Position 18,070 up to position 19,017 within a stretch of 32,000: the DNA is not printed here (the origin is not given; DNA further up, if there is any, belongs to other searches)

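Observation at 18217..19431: DUF4065/Panacea-like gene coupled to an unknown 216-aa protein: candidate toxin-antitoxin or defence pair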

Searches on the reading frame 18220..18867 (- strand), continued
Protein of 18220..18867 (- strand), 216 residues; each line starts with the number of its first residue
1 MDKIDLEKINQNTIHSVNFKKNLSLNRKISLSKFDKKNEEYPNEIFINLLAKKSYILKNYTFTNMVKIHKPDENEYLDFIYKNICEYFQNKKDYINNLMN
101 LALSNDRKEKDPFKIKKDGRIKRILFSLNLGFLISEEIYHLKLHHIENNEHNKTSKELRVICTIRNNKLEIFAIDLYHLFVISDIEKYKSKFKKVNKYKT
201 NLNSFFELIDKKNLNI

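Call 55: fold_search(model_id=the predicted structure, library=pdb)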
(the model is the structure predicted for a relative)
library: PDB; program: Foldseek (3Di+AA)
matches with E <= 10: 159; with E <= 0.001: 0
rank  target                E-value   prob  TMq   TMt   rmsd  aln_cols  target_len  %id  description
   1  3lod                  5.7e-01  0.16  0.18  0.23   6.3        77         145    9  The crystal structure of the putative acyl-CoA N-acyltransferase from Klebsiella pneumoniae subsp.pneumoniae MGH 78578 (released 2010-03-16)
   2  3sb1_A                1.4e+00  0.04  0.13  0.19  11.9       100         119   12  Hydrogenase expression protein HupH from Thiobacillus denitrificans ATCC 25259 (released 2011-07-06)
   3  8fzy_G                1.6e+00  0.01  0.11  0.13  18.2       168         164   11  Bacteroides spp. Ntox15 domain type VI secretion system effector Tde1 (released 2023-07-05)
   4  5w9a_C                2.0e+00  0.01  0.10  0.13  15.3       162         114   13  The structure of the Trim5alpha Bbox- coiled coil in complex LC3B (released 2018-10-10)
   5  5ms5_A                2.1e+00  0.01  0.10  0.13  15.8       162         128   13  Low-salt structure of RavZ LIR2-fused human LC3B (released 2017-04-19)
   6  5ms6_B                2.4e+00  0.01  0.10  0.13  16.3       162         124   14  High-salt structure of RavZ LIR2-fused human LC3B (released 2017-04-19)
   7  3wod_H                2.5e+00  0.03  0.11  0.21   5.2        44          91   11  RNA polymerase-gp39 complex (released 2014-03-12)
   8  2ml5_MODEL_1_A        2.5e+00  0.02  0.16  0.21  15.0       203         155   10  NMR structure of protein ZP_02064002.1 from Bacteroides ovatus ATCC 8483 (released 2014-03-19)
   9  5ms6_A                2.7e+00  0.01  0.10  0.13  15.7       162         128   12  High-salt structure of RavZ LIR2-fused human LC3B (released 2017-04-19)
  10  8c24_A                2.8e+00  0.05  0.16  0.31  14.1       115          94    8  ParDE1 toxin-antitoxin complex from Mycobacterium tuberculosis (rv1960c-rv1959c) (released 2023-12-20)
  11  5gmv_A                3.0e+00  0.02  0.12  0.18  15.4       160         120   12  LC3B-FUNDC1 complex (released 2017-03-08)
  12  8iwr                  3.0e+00  0.01  0.15  0.05  14.3       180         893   11  hSPCA1 in the CaE1-ATP state (released 2023-12-27)
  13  7etr_C                3.2e+00  0.02  0.11  0.21  12.7        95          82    9  Crystal structure of SO_1444-SO_1445 complex from Shewanella oneidensis (released 2022-03-23)
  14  8t4t_A                3.2e+00  0.01  0.11  0.14  15.9       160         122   12  Crystal structure of LC3A in complex with the LIR of TP53INP2/DOR (released 2024-05-22)
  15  7kc0_B                3.2e+00  0.01  0.10  0.06  15.7       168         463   13  Structure of the Saccharomyces cerevisiae replicative polymerase delta in complex with a primer/template and the PCNA  (released 2020-12-02)
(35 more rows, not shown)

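Call 59: fold_search(model_id=the predicted structure, library=viral)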
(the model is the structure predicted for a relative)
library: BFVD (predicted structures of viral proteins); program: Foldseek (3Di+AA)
matches with E <= 10: 137; with E <= 0.001: 1
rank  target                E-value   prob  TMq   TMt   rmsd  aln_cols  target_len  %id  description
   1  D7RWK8                1.3e-05  1.00  0.52  0.53   4.7       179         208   17  (no name in the UniProt tables at hand)
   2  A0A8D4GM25            6.3e-01  0.10  0.15  0.24  12.5       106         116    9  (no name in the UniProt tables at hand)
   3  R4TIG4                6.3e-01  0.03  0.11  0.14  16.4       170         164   13  (no name in the UniProt tables at hand)
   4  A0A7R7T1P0            6.7e-01  0.13  0.18  0.12  12.5       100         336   15  Uncharacterized protein [Osugoroshi virus]
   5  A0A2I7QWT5            7.6e-01  0.03  0.13  0.11  18.6       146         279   12  (no name in the UniProt tables at hand)
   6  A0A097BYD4            8.5e-01  0.04  0.19  0.20  17.8       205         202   11  (no name in the UniProt tables at hand)
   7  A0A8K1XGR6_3          9.6e-01  0.03  0.14  0.04  16.5       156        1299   12  (no name in the UniProt tables at hand)
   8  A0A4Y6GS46            1.2e+00  0.02  0.10  0.15  15.7       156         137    9  Uncharacterized protein [Chrysochromulina parva virus BQ2]
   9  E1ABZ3                1.5e+00  0.04  0.12  0.29  10.8        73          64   14  (no name in the UniProt tables at hand)
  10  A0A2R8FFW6            1.5e+00  0.03  0.17  0.11  17.3       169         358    7  WD40-repeat domain-containing protein [Cedratvirus Zaza IHUMI]
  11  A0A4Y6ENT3            1.5e+00  0.03  0.14  0.22  14.0       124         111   10  Uncharacterized protein [Microbacterium phage TinyTimothy]
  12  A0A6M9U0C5            1.5e+00  0.01  0.11  0.10  25.9       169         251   16  ODV-E66-like protein [Drosophila-associated filamentous virus]
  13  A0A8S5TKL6            2.0e+00  0.02  0.14  0.17  16.9       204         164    8  Uncharacterized protein [Siphoviridae sp. ctwQT14]
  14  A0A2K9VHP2            2.2e+00  0.07  0.14  0.32   9.4        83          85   11  Uncharacterized protein [Pseudomonas phage Littlefix]
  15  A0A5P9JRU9            2.2e+00  0.02  0.14  0.10  13.7       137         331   18  Nuclear egress lamina protein [Psittacid alphaherpesvirus 5]
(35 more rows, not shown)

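Call 60: search_dna_similar(query=P0009, collection=phages, mode=protein, max_evalue=0.01, max_rows=25)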
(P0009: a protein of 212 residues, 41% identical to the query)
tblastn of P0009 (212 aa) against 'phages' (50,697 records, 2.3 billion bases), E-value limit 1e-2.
No match.

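Call 61: search_dna_similar(query=window:18220-18867:-, collection=phages, mode=protein, max_evalue=1, max_rows=15)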
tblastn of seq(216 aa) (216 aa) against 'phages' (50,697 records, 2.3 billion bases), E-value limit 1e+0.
No match.
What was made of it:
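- Tried and rejected: tblastn of B216 and P0009 against 50,697 phage records: no match (calls 60, 61).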

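Call 73: list_cluster_members(proteins=[P0005, P0003, P0001, P0002, P0009, P0014, P0094, P0098, P0095])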
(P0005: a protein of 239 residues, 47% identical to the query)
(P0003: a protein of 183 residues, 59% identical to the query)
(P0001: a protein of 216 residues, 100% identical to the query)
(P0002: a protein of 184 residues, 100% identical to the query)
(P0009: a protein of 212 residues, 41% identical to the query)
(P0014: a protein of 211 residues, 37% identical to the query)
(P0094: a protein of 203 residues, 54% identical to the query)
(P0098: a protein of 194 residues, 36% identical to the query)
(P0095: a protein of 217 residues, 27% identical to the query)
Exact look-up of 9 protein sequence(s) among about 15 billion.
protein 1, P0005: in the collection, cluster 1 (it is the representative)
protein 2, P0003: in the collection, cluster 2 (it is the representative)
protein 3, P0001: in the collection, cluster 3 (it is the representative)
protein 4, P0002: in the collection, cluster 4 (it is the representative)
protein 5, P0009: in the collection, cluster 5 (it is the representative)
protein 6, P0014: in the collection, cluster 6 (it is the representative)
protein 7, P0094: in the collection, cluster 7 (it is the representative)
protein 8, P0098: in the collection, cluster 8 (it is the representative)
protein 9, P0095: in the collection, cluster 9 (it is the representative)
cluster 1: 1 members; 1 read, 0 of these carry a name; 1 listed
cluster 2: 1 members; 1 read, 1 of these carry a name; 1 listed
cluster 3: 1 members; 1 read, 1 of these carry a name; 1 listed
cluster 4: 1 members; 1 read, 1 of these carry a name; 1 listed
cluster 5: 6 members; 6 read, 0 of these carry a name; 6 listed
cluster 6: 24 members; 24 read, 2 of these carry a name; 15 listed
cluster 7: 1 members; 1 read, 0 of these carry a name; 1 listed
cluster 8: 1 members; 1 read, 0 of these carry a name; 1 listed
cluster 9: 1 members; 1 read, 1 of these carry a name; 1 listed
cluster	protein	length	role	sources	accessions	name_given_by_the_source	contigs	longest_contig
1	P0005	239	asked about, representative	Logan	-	-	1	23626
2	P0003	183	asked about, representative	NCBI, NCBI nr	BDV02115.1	MAG: hypothetical protein HPAVJP_0040 [Candidatus Hepatoplasma vulgare] | MAG: hypothetical protein HPAVJP_0040 [Candidatus Hepatoplasma sp.]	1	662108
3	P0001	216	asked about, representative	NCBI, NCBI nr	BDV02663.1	MAG: hypothetical protein HPAVJP_5520 [Candidatus Hepatoplasma vulgare] | MAG: hypothetical protein HPAVJP_5520 [Candidatus Hepatoplasma sp.]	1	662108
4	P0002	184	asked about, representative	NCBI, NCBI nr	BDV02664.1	MAG: hypothetical protein HPAVJP_5530 [Candidatus Hepatoplasma vulgare] | MAG: hypothetical protein HPAVJP_5530 [Candidatus Hepatoplasma sp.]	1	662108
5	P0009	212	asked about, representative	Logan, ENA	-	-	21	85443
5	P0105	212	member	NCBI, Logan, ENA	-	-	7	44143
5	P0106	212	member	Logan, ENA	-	-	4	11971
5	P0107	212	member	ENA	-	-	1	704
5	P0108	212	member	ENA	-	-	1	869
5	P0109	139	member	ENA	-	-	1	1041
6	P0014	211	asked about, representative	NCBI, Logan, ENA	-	-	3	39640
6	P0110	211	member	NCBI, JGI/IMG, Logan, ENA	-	hypothetical protein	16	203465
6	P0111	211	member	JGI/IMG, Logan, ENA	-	hypothetical protein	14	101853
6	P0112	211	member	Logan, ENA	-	-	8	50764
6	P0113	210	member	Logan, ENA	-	-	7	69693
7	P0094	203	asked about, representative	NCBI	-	-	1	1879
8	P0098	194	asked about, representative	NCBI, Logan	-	-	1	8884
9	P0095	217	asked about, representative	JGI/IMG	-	hypothetical protein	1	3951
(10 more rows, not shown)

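Call 80: find_encoding_contigs(protein=P0098, flank=4000, max_places=2)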
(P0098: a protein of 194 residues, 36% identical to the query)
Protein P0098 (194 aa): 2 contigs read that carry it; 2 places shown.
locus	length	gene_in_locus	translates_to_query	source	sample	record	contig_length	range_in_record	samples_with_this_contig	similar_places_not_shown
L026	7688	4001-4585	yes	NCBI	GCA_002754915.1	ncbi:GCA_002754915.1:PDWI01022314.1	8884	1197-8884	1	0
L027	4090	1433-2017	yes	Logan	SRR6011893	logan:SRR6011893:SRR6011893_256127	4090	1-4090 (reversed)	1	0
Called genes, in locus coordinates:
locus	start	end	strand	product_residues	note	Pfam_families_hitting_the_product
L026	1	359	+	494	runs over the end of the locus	PF01391:Collagen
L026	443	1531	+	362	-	PF03382:DUF285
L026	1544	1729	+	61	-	PF16079:Phage_holin_5_2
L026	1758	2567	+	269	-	PF01551:Peptidase_M23, PF01476:LysM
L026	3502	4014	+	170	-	PF13274:SocA_Panacea (weak)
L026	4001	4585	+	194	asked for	-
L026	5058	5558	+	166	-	-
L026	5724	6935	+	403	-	PF13173:AAA_14, PF13635:DUF4143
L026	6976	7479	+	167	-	-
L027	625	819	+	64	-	-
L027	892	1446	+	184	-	PF13274:SocA_Panacea (weak)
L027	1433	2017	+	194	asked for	-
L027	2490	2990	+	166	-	-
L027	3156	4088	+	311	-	?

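Call 81: find_encoding_contigs(protein=P0093, flank=4000, max_places=2)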
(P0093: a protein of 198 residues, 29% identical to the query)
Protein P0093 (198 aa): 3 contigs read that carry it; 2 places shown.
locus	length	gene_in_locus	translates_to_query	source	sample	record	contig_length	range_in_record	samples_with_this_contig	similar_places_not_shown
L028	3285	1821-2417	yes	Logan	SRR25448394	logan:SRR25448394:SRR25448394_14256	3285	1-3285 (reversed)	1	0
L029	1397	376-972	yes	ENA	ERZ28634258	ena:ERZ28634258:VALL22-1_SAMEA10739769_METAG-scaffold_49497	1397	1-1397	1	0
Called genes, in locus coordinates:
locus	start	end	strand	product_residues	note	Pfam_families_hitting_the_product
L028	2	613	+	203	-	?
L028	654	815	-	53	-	-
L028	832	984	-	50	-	-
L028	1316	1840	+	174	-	-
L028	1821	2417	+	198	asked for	-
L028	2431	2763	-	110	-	PF12844:HTH_19, PF01381:HTH_3, PF13443:HTH_26, PF09388:SpoOE-like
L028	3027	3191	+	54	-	-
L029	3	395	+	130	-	?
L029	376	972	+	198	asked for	-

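Call 82: find_encoding_contigs(protein=P0095, flank=4000, max_places=2)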
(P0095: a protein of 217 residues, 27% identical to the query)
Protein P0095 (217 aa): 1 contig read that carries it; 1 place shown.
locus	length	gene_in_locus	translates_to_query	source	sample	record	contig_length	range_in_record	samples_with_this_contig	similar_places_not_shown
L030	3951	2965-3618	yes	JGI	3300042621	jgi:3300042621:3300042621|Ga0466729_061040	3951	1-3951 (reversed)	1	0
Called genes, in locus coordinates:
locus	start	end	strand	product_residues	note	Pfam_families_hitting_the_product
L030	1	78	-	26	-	?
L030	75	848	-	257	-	PF00731:AIRC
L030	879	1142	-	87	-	PF13190:PDGLE (weak)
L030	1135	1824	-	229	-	PF01891:CbiM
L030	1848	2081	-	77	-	-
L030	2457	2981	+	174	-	-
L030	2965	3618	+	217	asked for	-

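Call 86: find_related_loci(query=A5, collection=viral_contigs, flank=5000)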
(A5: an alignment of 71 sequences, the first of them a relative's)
Query A5 (212 aa) in viral_contigs; peptide patterns used: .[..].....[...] (x = any residue, [..] = any of these).
139 stretches matched a pattern; 22 encode a relative of the query (tblastn E <= 1e-3); 22 distinct loci.
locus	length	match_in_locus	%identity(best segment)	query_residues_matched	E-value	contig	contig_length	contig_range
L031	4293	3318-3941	70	1-208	1e-95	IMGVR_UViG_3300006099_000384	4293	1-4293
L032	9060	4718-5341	70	1-208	3e-95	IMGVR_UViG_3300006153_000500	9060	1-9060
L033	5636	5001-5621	64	1-206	1e-84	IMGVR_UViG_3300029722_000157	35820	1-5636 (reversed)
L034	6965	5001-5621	63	1-206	1e-83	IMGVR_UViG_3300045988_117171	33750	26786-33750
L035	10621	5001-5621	59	1-207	3e-81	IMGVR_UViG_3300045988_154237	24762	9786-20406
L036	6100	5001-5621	59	1-207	3e-81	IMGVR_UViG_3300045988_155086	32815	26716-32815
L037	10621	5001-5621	59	1-207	3e-81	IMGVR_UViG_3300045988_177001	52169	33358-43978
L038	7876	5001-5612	47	3-207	8e-57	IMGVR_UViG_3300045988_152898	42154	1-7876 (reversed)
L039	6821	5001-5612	48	3-207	4e-57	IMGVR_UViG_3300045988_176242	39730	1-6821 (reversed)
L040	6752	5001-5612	48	3-207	4e-57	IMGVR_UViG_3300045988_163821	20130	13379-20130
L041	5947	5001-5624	47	1-207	1e-54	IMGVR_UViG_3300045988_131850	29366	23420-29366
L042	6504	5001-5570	40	13-207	7e-30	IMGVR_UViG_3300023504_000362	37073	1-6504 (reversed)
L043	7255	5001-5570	40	13-207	7e-30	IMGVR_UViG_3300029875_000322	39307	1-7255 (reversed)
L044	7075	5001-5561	39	16-207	1e-27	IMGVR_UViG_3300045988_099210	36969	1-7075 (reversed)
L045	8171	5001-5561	39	16-207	2e-27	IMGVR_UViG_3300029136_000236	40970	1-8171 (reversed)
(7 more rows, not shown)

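Call 90: search_protein_families(library=ncbifam, proteins=[P0009, P0005], max_evalue=1)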
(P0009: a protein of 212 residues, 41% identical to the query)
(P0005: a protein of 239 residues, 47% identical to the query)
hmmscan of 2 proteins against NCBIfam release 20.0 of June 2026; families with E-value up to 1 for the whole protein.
P0009 (212 aa): 0 families

P0005 (239 aa): 0 families

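Call 91: search_protein_families(library=padloc, proteins=[P0009], max_evalue=1)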
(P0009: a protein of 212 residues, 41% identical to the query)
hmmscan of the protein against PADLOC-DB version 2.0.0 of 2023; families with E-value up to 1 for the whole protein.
P0009 (212 aa): 0 families

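Call 107: search_protein_families(library=pfam, alignment_id=A6, max_evalue=10)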
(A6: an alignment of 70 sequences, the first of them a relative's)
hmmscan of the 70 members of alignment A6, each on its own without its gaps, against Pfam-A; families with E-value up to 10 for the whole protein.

A. member 1, P0009 (212 aa): 3 families
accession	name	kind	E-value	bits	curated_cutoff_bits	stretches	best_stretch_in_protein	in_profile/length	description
PF02829.19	3H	-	0.0069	17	25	1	13-85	3-73/97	3H domain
PF23285.1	DUF7078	-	0.77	10.5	23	1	64-124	16-78/89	Domain of unknown function (DUF7078)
PF17979.7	zf-CRD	-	1.2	9.8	26.3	1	29-108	58-136/158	Cysteine rich domain with multizinc binding regions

B. families by the number of members that match (of 70 scanned): 49 families (the first 25 are shown)
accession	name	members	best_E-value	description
PF18396.7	TBK1_ULD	8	0.0012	TANK binding kinase 1 ubiquitin-like domain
PF10945.13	CBP_BcsR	5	0.0091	Cellulose biosynthesis protein BcsR-like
PF17979.7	zf-CRD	4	0.039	Cysteine rich domain with multizinc binding regions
PF20710.2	DUF6824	4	0.044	Domain of unknown function (DUF6824)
PF19272.4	ASMase_C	3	0.0022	Acid sphingomyelin phosphodiesterase C-terminal region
PF23353.1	BBS2_hp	3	0.045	BBS2 hairpin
PF02829.19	3H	2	0.0069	3H domain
PF10374.15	EST1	2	0.011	Telomerase activating protein Est1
PF18173.6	bacHORMA_2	2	0.023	Bacterial HORMA domain 2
PF05178.17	Kri1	2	0.025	KRI1-like family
PF21691.2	LDL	2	0.042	Alpha-galactosyl binding lectin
PF10009.15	DUF2252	2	0.086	Uncharacterized protein conserved in bacteria (DUF2252)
PF20369.3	DUF6664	2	0.093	Family of unknown function (DUF6664)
PF01383.26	CpcD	2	0.12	CpcD/allophycocyanin linker domain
PF09458.16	H_lectin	2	0.2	H-type lectin domain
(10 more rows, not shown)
